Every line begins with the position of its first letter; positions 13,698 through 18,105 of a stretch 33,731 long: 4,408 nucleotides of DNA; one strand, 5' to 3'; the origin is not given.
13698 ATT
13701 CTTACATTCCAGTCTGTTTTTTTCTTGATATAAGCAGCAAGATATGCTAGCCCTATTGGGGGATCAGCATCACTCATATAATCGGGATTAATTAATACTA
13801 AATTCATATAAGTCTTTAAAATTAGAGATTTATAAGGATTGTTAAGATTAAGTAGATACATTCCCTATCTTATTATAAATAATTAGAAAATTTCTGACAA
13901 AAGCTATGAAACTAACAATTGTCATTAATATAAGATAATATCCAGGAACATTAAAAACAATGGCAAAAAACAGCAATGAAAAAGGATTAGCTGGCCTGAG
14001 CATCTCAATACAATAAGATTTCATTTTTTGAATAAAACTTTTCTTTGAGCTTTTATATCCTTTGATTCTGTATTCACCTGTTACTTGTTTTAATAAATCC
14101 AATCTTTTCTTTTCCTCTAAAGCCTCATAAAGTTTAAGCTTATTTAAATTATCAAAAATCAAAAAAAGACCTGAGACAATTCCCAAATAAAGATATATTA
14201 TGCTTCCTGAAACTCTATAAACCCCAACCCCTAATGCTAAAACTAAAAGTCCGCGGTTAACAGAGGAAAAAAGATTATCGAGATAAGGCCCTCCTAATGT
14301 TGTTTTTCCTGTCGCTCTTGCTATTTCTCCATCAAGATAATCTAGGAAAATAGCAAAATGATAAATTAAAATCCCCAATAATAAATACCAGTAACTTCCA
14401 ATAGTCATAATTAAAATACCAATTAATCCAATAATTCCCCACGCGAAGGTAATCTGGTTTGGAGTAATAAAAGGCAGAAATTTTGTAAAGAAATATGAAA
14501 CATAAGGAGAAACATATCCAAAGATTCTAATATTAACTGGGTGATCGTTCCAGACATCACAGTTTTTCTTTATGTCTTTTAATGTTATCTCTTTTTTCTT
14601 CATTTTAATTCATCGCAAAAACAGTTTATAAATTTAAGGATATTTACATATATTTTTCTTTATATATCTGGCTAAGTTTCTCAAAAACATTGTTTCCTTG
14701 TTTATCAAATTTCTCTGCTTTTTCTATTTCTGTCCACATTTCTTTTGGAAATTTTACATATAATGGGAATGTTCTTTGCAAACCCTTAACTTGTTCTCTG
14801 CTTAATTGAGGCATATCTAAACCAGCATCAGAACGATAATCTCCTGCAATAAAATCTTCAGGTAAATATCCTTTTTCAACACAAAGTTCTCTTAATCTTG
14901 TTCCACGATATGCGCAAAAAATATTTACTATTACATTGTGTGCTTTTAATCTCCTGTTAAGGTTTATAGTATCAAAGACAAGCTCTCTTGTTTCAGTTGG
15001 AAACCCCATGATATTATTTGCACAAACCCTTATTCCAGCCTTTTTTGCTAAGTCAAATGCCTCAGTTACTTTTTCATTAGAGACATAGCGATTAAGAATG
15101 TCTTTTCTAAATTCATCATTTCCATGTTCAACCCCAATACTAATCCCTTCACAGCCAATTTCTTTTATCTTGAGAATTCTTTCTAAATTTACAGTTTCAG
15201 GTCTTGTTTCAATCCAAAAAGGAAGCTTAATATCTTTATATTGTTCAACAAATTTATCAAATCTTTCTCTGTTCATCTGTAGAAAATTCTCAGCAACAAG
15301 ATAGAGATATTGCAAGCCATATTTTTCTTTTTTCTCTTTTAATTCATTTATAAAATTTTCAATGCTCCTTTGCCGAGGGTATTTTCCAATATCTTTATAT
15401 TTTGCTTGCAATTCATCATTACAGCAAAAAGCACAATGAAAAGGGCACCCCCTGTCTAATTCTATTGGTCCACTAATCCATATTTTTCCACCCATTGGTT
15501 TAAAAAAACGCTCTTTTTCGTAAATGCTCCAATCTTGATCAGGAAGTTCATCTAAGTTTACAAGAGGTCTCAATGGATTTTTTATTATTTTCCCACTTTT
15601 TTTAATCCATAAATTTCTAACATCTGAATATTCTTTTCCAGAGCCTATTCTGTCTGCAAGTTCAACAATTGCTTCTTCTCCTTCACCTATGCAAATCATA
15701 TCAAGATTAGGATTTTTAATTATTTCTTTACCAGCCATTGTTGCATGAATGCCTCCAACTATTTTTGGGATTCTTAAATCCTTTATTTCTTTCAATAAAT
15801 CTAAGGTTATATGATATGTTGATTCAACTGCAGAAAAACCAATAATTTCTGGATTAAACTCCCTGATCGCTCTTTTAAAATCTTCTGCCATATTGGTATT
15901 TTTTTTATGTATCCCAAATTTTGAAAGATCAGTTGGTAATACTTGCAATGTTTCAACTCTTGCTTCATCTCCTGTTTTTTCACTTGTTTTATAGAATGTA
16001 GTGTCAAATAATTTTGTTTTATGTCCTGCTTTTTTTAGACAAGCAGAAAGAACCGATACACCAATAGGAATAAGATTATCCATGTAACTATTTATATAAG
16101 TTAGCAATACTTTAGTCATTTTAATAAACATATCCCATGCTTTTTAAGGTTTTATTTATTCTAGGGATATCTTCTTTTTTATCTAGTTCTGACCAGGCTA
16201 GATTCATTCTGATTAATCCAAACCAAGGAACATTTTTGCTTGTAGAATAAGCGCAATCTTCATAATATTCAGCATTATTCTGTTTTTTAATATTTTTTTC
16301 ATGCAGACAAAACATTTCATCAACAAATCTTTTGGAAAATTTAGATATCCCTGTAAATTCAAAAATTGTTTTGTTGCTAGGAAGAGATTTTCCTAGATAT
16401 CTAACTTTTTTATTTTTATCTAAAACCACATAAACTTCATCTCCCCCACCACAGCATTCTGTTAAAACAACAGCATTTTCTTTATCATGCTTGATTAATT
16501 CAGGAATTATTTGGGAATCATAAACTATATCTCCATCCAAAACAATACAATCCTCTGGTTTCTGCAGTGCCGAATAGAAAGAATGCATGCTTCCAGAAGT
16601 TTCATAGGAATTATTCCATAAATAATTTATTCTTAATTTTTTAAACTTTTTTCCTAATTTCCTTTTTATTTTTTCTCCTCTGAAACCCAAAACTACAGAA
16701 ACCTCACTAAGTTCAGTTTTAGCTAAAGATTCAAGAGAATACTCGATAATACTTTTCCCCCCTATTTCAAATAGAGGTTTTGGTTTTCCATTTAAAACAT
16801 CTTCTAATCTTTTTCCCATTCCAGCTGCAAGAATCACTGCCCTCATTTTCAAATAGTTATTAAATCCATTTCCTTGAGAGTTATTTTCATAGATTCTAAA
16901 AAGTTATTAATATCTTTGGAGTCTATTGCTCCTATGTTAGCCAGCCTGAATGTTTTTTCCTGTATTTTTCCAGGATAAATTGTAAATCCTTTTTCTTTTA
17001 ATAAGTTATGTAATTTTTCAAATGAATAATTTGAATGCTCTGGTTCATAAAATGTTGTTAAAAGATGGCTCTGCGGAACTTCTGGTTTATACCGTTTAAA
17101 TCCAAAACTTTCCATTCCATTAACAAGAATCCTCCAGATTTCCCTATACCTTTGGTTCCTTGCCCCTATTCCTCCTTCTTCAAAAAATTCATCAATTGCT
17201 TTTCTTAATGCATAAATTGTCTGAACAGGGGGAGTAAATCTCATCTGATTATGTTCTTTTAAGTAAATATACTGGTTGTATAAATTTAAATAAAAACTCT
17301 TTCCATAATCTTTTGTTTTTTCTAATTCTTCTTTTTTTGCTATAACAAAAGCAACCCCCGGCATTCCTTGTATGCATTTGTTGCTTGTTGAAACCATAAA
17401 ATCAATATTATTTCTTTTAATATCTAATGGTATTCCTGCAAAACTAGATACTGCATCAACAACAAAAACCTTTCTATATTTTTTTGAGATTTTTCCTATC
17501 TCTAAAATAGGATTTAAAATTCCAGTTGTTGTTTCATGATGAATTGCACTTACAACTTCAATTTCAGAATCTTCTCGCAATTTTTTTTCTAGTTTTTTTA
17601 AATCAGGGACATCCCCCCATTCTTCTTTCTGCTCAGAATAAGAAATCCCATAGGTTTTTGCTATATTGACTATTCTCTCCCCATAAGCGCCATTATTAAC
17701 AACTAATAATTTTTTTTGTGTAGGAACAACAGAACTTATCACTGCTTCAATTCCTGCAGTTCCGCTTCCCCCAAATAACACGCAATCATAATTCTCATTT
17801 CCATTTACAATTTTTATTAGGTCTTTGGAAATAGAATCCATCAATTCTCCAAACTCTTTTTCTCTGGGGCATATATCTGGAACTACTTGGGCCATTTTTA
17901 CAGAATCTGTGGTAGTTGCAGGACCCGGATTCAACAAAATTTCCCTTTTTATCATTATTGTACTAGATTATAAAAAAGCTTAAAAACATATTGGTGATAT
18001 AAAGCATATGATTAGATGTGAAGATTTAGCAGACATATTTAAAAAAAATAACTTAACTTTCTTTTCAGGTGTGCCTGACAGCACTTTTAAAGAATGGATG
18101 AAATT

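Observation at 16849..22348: Complete C-P bond-forming core (PepM, Ppd, AEP transaminase) in a probable DPANN-like archaeal island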

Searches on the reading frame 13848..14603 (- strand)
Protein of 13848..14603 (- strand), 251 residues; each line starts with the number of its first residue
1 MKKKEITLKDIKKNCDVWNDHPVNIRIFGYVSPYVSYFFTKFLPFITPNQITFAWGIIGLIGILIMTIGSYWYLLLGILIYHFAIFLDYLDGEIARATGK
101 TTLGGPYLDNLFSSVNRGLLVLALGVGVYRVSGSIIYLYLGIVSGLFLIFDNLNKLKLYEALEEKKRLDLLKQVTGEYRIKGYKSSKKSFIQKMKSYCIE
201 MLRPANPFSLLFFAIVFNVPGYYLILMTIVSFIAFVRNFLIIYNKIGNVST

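Call 4: search_protein_families(library=pfam, proteins=[window:13848-14603:-], max_evalue=0.001)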
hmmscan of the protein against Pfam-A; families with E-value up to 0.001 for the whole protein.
window:13848-14603:- (251 aa): 1 family
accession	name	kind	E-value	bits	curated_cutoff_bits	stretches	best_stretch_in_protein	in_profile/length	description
PF01066.26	CDP-OH_P_transf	-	1.1e-09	39.2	22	1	46-144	2-95/152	CDP-alcohol phosphatidyltransferase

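Call 5: search_protein_families(library=ncbifam, proteins=[window:13848-14603:-], max_evalue=0.001)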
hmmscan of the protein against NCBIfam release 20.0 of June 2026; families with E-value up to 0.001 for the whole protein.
window:13848-14603:- (251 aa): 3 families
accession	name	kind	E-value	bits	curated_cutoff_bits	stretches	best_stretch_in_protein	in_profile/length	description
NF040950.1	archin_ph_syn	equivalog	6.3e-10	39.2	180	1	46-142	24-117/191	archaetidylinositol phosphate synthase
NF041135.1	IPPtranDIPPsyn_Thcocales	equivalog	3.2e-09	36.3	580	1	32-127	239-327/419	bifunctional L-myo-inositol-1-phosphate cytidylyltransferase/CDP-L-myo-inositol myo-inositolphosphotransferase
NF045883.1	PIPSynth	equivalog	2.1e-06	27.5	170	1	46-127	23-102/197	phosphatidylinositol phosphate synthase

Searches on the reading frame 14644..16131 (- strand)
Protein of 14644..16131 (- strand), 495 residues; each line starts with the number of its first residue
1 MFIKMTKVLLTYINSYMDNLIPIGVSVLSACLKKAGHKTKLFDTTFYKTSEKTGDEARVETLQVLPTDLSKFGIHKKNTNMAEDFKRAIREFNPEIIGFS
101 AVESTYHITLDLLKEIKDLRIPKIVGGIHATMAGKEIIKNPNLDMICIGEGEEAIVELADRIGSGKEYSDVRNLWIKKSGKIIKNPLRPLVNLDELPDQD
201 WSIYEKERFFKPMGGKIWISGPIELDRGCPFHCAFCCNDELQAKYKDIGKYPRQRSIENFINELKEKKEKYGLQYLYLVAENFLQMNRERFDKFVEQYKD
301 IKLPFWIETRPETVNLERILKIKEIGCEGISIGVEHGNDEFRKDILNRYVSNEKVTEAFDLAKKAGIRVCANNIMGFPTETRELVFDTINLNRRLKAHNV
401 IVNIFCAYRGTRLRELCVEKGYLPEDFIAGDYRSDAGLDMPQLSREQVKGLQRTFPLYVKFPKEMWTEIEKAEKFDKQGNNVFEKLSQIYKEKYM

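Call 4: search_protein_families(library=pfam, proteins=[window:14644-16131:-], max_evalue=0.001)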
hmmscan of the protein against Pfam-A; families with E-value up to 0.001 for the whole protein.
window:14644-16131:- (495 aa): 2 families
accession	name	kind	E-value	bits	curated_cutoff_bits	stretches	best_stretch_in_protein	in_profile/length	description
PF04055.27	Radical_SAM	-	5e-24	85.8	29.5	1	227-390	5-164/166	Radical SAM superfamily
PF02310.24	B12-binding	-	1e-17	64.6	32.1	1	19-158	11-120/121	B12 binding domain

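Call 5: search_protein_families(library=ncbifam, proteins=[window:14644-16131:-], max_evalue=0.001)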
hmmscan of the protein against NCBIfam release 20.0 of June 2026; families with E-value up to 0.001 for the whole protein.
window:14644-16131:- (495 aa): 35 families (the best 25 are shown)
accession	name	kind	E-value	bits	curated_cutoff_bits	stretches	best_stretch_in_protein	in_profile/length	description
TIGR02026.1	BchE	equivalog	7.2e-36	124.1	481.35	1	83-433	53-402/497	magnesium-protoporphyrin IX monomethyl ester anaerobic oxidative cyclase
TIGR03471.1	HpnJ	equivalog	2.1e-32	112.6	577.6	1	113-471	91-445/472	hopanoid biosynthesis associated radical SAM protein HpnJ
TIGR04013.1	B12_SAM_MJ_1487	hypoth_equivalog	2.6e-30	105.5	251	1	74-415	24-355/382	TIGR04013 family B12-binding domain/radical SAM domain-containing protein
NF050148.1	rSAM_ApyD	equivalog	6.4e-30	104.1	750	1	66-391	47-362/645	RiPP biosynthesis radical SAM protein ApyD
TIGR03975.1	rSAM_ocin_1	subfamily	4.2e-25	88.3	281.85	1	82-384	117-419/606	RiPP maturation radical SAM C-methyltransferase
TIGR04072.2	rSAM_ladder_B12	equivalog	2.3e-23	82.5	360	1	20-444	16-401/443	lipid biosynthesis B12-binding/radical SAM protein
NF038361.1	rSAM_Sden_1168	equivalog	1.6e-22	79.8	575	1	81-422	128-478/560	Sden_1168 family B12-binding radical SAM P-methyltransferase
TIGR04014.1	B12_SAM_MJ_0865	equivalog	1.6e-21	76.6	360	1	84-420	29-361/434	methyl-coenzyme M reductase glutamine C-methyltransferase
TIGR04295.1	B12_rSAM_oligo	hypoth_equivalog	1.7e-19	69.8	400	1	103-402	84-366/422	TIGR04295 family B12-binding domain-containing radical SAM protein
TIGR04479.1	bcpD_PhpK_rSAM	subfamily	1.7e-19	69.6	600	1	149-394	178-408/504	PhpK family radical SAM P-methyltransferase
TIGR04367.1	HpnR_B12_rSAM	equivalog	3.4e-19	68.7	650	1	80-380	47-337/490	hopanoid C-3 methylase HpnR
NF033070.1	rSAM_AprD4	equivalog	1.6e-17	63.6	500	1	223-424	199-397/456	AprD4 family radical SAM diol-dehydratase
TIGR04385.1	B12_rSAM_cofa1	equivalog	2.4e-14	53.4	450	1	20-394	18-363/438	B12 lower ligand biosynthesis radical SAM protein BzaD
TIGR04190.1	B12_SAM_Ta0216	equivalog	1.7e-13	50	500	1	109-396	96-395/554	TIGR04190 family B12-binding domain/radical SAM domain protein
TIGR01212.1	TIGR01212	equivalog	2.5e-11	43.3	180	1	233-416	40-226/302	tRNA modification radical SAM protein MnmL/YtqA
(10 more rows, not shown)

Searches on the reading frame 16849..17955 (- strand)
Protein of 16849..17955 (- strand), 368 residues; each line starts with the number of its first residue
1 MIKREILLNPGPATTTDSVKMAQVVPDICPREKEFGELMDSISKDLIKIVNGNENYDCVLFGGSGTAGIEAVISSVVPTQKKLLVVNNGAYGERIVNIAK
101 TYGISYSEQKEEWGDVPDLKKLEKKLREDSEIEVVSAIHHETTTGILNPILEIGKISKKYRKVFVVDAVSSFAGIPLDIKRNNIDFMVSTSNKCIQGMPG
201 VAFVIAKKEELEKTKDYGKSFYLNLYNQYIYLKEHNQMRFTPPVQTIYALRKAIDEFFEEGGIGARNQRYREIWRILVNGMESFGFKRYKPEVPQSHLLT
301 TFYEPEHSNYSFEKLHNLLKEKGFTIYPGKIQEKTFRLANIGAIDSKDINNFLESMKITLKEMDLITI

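Call 4: search_protein_families(library=pfam, proteins=[window:16849-17955:-], max_evalue=0.001)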
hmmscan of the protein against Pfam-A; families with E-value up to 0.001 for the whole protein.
window:16849-17955:- (368 aa): 1 family
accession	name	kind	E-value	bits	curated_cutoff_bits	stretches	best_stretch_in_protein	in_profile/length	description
PF00266.25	Aminotran_5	-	1.8e-29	103.3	21.5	1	30-327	36-336/371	Aminotransferase class-V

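Call 5: search_protein_families(library=ncbifam, proteins=[window:16849-17955:-], max_evalue=0.001)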
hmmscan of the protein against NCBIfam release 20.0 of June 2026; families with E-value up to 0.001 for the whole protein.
window:16849-17955:- (368 aa): 24 families
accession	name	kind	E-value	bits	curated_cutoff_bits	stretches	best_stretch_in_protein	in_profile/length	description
TIGR03301.1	PhnW-AepZ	equivalog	8.5e-133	443.1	360.8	1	6-357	1-352/355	2-aminoethylphosphonate aminotransferase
NF010006.0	PRK13479.1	equivalog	3.3e-121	404.9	296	1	3-364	4-365/369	2-aminoethylphosphonate--pyruvate transaminase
TIGR02326.1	transamin_PhnW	equivalog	5.8e-116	387.5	400.8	1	4-359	3-359/363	2-aminoethylphosphonate--pyruvate transaminase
NF046070.1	PyrdoxPyrvTramin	equivalog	4.5e-39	134.3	600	1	6-289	7-290/369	pyridoxamine--pyruvate transaminase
NF045640.1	AspGlyoxATaseBhcA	equivalog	2.1e-32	112.6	650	1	2-363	2-367/395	L-aspartate--glyoxylate aminotransferase BhcA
TIGR01364.1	serC_1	equivalog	2.7e-20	72.6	443.6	1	24-279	32-274/358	phosphoserine transaminase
NF003764.0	PRK05355.1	equivalog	6e-17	61.6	253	1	25-283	36-277/357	3-phosphoserine/phosphohydroxythreonine transaminase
TIGR01977.1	am_tr_V_EF2568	hypoth_equivalog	8.1e-13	48.1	377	1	55-272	61-277/376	cysteine desulfurase family protein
TIGR01979.1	sufS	subfamily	9.6e-13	47.7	475.1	1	116-284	146-314/403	SufS family cysteine desulfurase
NF002806.0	PRK02948.1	subfamily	1.2e-11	44.2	304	1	37-204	43-210/381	IscS subfamily cysteine desulfurase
TIGR03402.1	FeS_nifS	equivalog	3.5e-11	42.5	530.75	1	56-205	59-209/379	cysteine desulfurase NifS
TIGR03235.1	DNA_S_dndA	equivalog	2.2e-10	40.4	480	1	103-213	114-219/353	cysteine desulfurase DndA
NF010611.0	PRK14012.1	equivalog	5.4e-10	38.8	548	1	104-202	123-216/406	IscS subfamily cysteine desulfurase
TIGR02006.1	IscS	equivalog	1.9e-09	37.1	643.2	1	101-203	116-213/402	IscS subfamily cysteine desulfurase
TIGR01366.1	serC_3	equivalog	2.2e-08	33.7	401.65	1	38-271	42-267/361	phosphoserine transaminase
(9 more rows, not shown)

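Call 83: search_solved_structures(query=window:16849-17955:-, max_evalue=1e-10, show_alignments=1)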
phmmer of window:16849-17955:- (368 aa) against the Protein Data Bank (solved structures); distinct sequences matched with E-value up to 1e-10: 34.
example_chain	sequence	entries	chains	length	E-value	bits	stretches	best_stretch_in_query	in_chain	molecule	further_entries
6pd1_A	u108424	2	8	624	8.8e-102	344.3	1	2-357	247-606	Nucleotidyl transferase/aminotransferase, class V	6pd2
1m32_A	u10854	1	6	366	3e-85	289.9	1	5-357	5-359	2-aminoethylphosphonate-pyruvate aminotransferase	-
9kk8_A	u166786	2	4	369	4.4e-84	286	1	5-355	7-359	2-aminoethylphosphonate--pyruvate transaminase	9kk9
9kka_A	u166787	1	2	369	3e-83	283.3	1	5-355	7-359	2-aminoethylphosphonate--pyruvate transaminase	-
7e7g_A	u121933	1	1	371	2.1e-73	251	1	5-367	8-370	2-aminoethylphosphonate--pyruvate transaminase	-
2dr1_A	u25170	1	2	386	1.6e-31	113.1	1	8-363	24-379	386aa long hypothetical serine aminotransferase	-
2yri_A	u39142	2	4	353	1.5e-29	106.7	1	6-300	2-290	Aminotransferase, class V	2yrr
1vjo_A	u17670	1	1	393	2.9e-29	105.8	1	4-308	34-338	alanine--glyoxylate aminotransferase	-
3zrp_A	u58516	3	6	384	2.9e-28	102.5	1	5-296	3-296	SERINE-PYRUVATE AMINOTRANSFERASE (AGXT)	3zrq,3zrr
4cbr_A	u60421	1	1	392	1.7e-26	96.6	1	2-294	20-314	SERINE--PYRUVATE AMINOTRANSFERASE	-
7ns7_A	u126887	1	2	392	3.3e-26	95.7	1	2-294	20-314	L-alanine:glyoxylate aminotransferase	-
2yob_A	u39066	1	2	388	3.4e-26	95.7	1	2-292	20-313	SERINE--PYRUVATE AMINOTRANSFERASE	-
5f9s_A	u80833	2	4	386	3.6e-26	95.6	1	2-291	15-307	Serine--pyruvate aminotransferase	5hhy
1h0c_A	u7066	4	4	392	3.8e-26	95.5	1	2-291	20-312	SERINE--GLYOXYLATE AMINOTRANSFERASE | Serine--pyruvate aminotransferase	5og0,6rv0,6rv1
4kxk_A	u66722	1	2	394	3.8e-26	95.5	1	2-291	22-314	Serine--pyruvate aminotransferase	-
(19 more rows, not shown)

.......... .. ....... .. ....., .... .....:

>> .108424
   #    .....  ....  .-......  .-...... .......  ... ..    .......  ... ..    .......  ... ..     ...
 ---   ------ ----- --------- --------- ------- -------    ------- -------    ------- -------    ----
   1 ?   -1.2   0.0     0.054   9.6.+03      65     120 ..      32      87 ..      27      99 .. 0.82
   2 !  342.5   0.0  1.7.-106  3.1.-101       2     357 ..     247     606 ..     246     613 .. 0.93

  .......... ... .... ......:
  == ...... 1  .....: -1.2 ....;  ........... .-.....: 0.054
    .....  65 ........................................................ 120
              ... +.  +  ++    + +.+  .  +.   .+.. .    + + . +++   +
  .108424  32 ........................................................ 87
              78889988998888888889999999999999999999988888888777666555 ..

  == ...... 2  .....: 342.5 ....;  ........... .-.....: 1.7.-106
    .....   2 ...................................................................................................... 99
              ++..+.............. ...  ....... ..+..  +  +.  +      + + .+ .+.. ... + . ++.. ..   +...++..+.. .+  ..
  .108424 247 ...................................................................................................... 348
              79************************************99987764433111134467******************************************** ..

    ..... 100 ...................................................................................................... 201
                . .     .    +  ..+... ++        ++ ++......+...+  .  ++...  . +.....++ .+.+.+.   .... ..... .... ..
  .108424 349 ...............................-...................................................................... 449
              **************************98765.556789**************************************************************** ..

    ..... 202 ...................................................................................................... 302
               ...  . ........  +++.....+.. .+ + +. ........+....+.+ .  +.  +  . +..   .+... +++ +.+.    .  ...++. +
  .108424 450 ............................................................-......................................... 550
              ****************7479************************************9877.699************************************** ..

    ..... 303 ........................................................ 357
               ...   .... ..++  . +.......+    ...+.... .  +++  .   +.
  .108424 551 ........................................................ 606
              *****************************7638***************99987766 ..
